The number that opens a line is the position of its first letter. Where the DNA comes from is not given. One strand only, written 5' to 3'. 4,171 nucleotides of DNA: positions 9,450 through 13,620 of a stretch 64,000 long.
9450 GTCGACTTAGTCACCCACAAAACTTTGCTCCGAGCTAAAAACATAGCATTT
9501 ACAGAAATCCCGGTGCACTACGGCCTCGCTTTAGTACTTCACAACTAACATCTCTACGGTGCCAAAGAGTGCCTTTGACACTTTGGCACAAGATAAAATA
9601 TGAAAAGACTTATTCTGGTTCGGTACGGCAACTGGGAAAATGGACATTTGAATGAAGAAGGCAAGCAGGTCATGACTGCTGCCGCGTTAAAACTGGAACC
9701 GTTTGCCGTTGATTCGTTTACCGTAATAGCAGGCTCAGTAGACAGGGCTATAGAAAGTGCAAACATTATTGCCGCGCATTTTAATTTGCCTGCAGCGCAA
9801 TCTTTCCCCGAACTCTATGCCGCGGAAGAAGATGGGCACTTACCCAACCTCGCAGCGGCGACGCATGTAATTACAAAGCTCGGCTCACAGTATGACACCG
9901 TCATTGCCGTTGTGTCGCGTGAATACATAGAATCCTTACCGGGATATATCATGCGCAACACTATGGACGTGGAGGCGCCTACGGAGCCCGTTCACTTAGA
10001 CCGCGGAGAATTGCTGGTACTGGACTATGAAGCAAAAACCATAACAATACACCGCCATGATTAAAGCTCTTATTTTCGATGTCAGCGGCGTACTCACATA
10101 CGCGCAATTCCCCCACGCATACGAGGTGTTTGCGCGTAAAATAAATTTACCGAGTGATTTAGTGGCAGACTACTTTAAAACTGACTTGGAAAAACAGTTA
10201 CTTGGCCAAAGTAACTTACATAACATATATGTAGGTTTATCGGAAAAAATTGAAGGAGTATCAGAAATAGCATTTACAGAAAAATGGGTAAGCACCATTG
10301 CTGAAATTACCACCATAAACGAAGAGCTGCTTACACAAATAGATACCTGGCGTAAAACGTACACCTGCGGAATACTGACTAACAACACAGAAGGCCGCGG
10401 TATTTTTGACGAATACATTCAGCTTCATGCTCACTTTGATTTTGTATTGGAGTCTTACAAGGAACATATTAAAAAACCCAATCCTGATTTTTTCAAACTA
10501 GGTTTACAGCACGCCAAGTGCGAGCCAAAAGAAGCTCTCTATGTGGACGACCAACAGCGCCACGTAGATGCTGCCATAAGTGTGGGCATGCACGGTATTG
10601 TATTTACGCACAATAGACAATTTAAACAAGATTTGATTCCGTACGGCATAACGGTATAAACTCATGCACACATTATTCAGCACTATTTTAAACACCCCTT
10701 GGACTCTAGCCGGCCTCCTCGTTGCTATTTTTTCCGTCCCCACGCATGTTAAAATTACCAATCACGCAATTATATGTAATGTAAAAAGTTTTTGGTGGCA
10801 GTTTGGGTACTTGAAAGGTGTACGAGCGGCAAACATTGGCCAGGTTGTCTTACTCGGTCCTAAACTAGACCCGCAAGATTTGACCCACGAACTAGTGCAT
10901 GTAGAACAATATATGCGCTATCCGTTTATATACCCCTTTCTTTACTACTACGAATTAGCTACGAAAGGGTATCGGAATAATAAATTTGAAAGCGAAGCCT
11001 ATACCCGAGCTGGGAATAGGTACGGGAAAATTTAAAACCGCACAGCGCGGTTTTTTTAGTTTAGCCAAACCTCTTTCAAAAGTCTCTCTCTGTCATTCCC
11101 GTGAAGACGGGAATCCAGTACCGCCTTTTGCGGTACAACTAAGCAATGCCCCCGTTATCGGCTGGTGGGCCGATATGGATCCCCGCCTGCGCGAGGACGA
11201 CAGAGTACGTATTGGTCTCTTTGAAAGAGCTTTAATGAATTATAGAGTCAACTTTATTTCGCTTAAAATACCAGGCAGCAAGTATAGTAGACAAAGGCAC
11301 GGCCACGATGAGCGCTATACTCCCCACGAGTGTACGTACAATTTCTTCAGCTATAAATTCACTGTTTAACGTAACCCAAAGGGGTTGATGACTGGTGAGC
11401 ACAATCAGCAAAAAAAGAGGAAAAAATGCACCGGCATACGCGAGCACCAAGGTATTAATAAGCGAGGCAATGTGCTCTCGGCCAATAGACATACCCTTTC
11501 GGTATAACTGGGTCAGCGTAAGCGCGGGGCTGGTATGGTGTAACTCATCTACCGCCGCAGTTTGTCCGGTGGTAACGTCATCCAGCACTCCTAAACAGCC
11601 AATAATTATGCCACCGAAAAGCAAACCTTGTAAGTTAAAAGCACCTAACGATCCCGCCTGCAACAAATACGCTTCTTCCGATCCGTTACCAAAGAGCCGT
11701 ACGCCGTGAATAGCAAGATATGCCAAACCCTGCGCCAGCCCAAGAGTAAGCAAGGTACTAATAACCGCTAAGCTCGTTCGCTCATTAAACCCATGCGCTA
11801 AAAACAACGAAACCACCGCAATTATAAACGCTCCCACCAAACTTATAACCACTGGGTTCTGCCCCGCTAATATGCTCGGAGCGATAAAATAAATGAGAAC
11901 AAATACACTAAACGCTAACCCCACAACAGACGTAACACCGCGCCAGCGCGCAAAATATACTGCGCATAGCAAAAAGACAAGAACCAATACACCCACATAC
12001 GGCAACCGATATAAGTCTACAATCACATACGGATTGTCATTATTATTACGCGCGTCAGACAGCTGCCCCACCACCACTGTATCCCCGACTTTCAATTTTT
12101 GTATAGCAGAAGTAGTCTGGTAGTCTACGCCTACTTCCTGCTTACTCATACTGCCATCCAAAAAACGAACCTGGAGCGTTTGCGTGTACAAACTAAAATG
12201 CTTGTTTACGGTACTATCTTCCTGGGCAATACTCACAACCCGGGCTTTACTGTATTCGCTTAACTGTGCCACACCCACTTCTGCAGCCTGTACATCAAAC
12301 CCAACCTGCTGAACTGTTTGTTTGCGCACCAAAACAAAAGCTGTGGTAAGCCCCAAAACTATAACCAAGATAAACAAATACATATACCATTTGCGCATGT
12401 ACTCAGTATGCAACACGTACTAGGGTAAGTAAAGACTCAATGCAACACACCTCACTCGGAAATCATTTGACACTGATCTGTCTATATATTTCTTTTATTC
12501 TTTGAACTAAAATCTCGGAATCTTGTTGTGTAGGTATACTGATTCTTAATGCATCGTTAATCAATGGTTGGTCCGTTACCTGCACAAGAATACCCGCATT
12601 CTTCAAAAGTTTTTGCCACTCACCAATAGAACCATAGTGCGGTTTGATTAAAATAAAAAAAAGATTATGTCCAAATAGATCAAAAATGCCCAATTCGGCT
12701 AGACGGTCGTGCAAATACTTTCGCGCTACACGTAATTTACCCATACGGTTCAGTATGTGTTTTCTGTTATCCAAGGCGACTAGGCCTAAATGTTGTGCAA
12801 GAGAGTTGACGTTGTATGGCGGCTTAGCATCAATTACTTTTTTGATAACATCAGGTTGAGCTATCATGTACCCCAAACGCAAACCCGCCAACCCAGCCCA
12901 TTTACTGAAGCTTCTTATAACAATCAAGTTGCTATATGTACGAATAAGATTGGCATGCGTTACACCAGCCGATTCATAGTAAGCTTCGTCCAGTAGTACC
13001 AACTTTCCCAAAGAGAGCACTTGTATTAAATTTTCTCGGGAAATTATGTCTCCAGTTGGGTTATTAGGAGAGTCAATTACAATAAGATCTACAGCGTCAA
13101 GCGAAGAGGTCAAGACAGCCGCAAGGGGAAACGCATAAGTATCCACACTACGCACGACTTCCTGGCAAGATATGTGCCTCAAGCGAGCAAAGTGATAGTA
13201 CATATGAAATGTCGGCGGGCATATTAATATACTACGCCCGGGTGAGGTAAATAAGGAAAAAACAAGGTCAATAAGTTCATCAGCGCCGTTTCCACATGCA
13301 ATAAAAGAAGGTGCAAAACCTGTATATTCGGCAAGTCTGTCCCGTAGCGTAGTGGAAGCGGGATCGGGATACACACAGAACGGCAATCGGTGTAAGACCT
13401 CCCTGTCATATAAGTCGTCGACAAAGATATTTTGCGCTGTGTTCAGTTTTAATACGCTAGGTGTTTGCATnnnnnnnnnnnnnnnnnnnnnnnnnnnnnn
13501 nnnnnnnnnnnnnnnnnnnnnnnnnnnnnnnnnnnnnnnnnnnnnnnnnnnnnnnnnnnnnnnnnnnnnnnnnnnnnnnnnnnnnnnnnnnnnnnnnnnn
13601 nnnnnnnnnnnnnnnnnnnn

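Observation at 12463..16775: Fur-divergent four-gene cluster: CooC-like ATPase, aminotransferase, orphan 338-aa protein, aminotransferase, with a perfect palindrome over the first gene's start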

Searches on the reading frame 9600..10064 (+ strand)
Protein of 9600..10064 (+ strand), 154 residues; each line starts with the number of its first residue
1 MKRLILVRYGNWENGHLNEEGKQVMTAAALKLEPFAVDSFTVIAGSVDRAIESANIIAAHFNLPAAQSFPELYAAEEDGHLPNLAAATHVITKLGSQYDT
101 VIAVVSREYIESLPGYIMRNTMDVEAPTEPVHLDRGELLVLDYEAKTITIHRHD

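Call 92: search_protein_families(library=pfam, proteins=[window:9600-10064:+], max_evalue=0.001)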
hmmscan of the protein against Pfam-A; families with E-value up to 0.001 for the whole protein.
window:9600-10064:+ (154 aa): 1 family
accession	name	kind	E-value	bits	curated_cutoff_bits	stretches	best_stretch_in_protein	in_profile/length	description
PF00300.27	His_Phos_1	-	0.00015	21.9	21.7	1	8-65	16-71/194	Histidine phosphatase superfamily (branch 1)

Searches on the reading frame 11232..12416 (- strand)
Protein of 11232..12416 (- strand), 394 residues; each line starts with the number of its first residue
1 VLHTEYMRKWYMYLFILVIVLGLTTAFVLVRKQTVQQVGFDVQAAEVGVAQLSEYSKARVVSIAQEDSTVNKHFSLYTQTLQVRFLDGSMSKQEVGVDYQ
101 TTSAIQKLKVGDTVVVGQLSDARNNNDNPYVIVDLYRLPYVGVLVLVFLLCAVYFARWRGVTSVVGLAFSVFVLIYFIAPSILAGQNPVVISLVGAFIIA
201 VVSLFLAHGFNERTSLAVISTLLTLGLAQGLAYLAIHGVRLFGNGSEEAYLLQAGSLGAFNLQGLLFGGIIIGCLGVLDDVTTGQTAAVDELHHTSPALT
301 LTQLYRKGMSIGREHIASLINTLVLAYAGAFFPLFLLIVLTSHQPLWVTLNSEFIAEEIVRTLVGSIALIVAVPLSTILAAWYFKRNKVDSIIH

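Call 3: search_protein_families(library=pfam, proteins=[window:11232-12416:-], max_evalue=0.01)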
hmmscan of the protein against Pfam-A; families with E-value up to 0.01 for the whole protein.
window:11232-12416:- (394 aa): 1 family
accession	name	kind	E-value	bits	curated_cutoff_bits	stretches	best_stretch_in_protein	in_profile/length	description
PF07907.16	YibE_F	-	7.8e-69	232.3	27.2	1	143-382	3-241/241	YibE/F-like protein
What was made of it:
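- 11232..12416 (-): YibE/F-family integral membrane protein, probably the last gene of the operon. Pfam YibE_F 7.8e-69 (call 3).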

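Call 4: search_protein_families(library=ncbifam, proteins=[window:11232-12416:-], max_evalue=0.01)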
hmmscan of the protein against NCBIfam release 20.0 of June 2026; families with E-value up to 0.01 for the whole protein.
window:11232-12416:- (394 aa): 0 families

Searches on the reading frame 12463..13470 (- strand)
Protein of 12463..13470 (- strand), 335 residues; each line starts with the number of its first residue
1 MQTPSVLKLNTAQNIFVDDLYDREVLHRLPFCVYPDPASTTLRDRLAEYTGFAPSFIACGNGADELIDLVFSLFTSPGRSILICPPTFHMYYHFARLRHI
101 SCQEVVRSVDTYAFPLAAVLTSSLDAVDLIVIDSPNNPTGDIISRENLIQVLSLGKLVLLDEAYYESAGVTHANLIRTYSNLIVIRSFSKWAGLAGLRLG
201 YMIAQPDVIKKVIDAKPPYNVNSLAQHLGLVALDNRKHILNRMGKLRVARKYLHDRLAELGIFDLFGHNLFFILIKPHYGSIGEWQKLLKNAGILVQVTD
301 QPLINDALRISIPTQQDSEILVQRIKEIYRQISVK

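Call 3: search_protein_families(library=pfam, proteins=[window:12463-13470:-], max_evalue=0.01)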
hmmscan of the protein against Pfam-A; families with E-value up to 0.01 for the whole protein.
window:12463-13470:- (335 aa): 2 families
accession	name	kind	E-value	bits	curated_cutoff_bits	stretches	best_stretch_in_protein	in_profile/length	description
PF00155.27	Aminotran_1_2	-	2.8e-43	148.9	19.7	1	33-325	37-361/361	Aminotransferase class I and II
PF04864.19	Alliinase_C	-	5.1e-05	22.8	22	1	131-213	142-218/363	Allinase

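Call 4: search_protein_families(library=ncbifam, proteins=[window:12463-13470:-], max_evalue=0.01)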
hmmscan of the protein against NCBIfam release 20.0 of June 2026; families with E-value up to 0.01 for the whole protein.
window:12463-13470:- (335 aa): 61 families (the best 25 are shown)
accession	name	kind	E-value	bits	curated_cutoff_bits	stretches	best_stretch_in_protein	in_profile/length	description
TIGR01141.1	hisC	equivalog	4e-72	243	276.55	1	31-328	49-349/349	histidinol-phosphate transaminase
TIGR01140.1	L_thr_O3P_dcar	equivalog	4.9e-51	173.8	290.55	1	33-325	44-330/331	threonine-phosphate decarboxylase CobD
NF002726.0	PRK02610.1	equivalog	2.7e-45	154.9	391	1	33-331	62-371/374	histidinol-phosphate transaminase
NF002877.0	PRK03317.1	equivalog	4.6e-44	150.7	409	1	33-331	66-369/374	histidinol-phosphate transaminase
NF002878.0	PRK03321.1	subfamily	1.6e-41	142.2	374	1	34-329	54-349/352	histidinol-phosphate transaminase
NF003496.0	PRK05166.1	equivalog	1.6e-40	139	540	1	32-329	66-370/373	histidinol-phosphate transaminase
NF006580.0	PRK09105.1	subfamily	8.1e-29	100.6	444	1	36-330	80-372/375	pyridoxal phosphate-dependent aminotransferase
NF005915.1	PRK07908.1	equivalog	2.7e-27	96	360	1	33-325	43-331/332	Rv2231c family histidinol phosphate aminotransferase CobC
NF006014.0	PRK08153.1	equivalog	3.2e-27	95.4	510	1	33-331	64-366/370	pyridoxal phosphate-dependent aminotransferase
NF041364.1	GntC_guanitoxin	equivalog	1.9e-25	89.5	415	1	41-295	41-320/356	guanitoxin biosynthesis PLP-dependent (S)-gamma-hydroxy-L-arginine cyclodehydratase GntC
NF053748.1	bifunc_CobBC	exception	2.3e-24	85.8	950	1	33-323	511-794/797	bifunctional hydrogenobyrinic acid a,c-diamide synthase/histidinol phosphate aminotransferase CobBC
NF051461.1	pyoverd_PtaA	equivalog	4.2e-21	75.1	500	1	34-242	66-276/359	pyoverdine biosynthesis transaminase PtaA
NF004870.0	PRK06225.1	equivalog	1.7e-20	73.1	351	1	29-247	57-283/380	pyridoxal phosphate-dependent aminotransferase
NF005021.0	PRK06425.1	equivalog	4.8e-20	71.9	353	1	32-328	35-330/335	histidinol-phosphate aminotransferase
NF005305.0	PRK06836.1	equivalog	9.4e-19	67.9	376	1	57-209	101-265/396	pyridoxal phosphate-dependent aminotransferase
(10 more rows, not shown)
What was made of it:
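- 12463..13470 (-): AT2: HisC-family PLP aminotransferase (335 aa) with the SFSK lysine motif. TIGR01141 hisC scores 243 bits, below the cut-off of 276.55 (calls 3, 4).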

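Call 73: search_solved_structures(query=window:12463-13470:-, max_evalue=1e-20)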
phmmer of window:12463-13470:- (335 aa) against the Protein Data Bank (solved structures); distinct sequences matched with E-value up to 1e-20: 15.
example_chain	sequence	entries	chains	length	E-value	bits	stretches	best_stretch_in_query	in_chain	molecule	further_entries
8bj1_A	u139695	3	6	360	1.1e-42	149.6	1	6-325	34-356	histidinol-phosphate aminotransferase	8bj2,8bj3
8bj4_A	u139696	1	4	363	1.1e-42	149.5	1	6-325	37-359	histidinol-phosphate aminotransferase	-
1fg3_A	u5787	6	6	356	5.2e-34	121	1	27-325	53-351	HISTIDINOL PHOSPHATE AMINOTRANSFERASE | HISTIDINOL-PHOSPHATE AMINOTRANSFERASE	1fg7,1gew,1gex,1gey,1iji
7szp_A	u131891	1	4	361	1e-32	116.7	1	33-323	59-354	Histidinol-phosphate aminotransferase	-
1h1c_A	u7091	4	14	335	2e-31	112.5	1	7-278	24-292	HISTIDINOL-PHOSPHATE AMINOTRANSFERASE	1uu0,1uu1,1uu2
2f8j_A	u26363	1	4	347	2.2e-31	112.3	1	7-278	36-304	Histidinol-phosphate aminotransferase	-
3cq4_A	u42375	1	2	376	2.1e-28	102.6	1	33-319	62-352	Histidinol-phosphate aminotransferase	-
3cq5_A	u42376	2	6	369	2.1e-28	102.6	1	33-319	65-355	Histidinol-phosphate aminotransferase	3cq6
3euc_A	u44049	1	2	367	9.9e-28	100.4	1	31-319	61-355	Histidinol-phosphate aminotransferase 2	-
3hdo_A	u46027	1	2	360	8.5e-27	97.3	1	31-328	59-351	Histidinol-phosphate aminotransferase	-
3ffh_A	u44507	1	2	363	3.3e-26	95.4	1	33-240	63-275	Histidinol-phosphate aminotransferase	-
4r2n_A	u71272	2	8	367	1.5e-25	93.2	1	4-261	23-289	Putative phenylalanine aminotransferase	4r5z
9t0w_A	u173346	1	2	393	1.1e-24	90.4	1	28-299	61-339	Histidinol-phosphate aminotransferase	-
4r8d_A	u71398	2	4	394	1.1e-24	90.4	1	28-299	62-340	Histidinol-phosphate aminotransferase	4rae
3ftb_A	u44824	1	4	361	3e-24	88.9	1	32-278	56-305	Histidinol-phosphate aminotransferase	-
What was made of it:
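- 12463..13470 (-): PDB HisC 8bj1 1.1e-42 (call 73).
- On HisC (histidinol-phosphate aminotransferase): PDB HisC 1e-42 (calls 4, 73).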
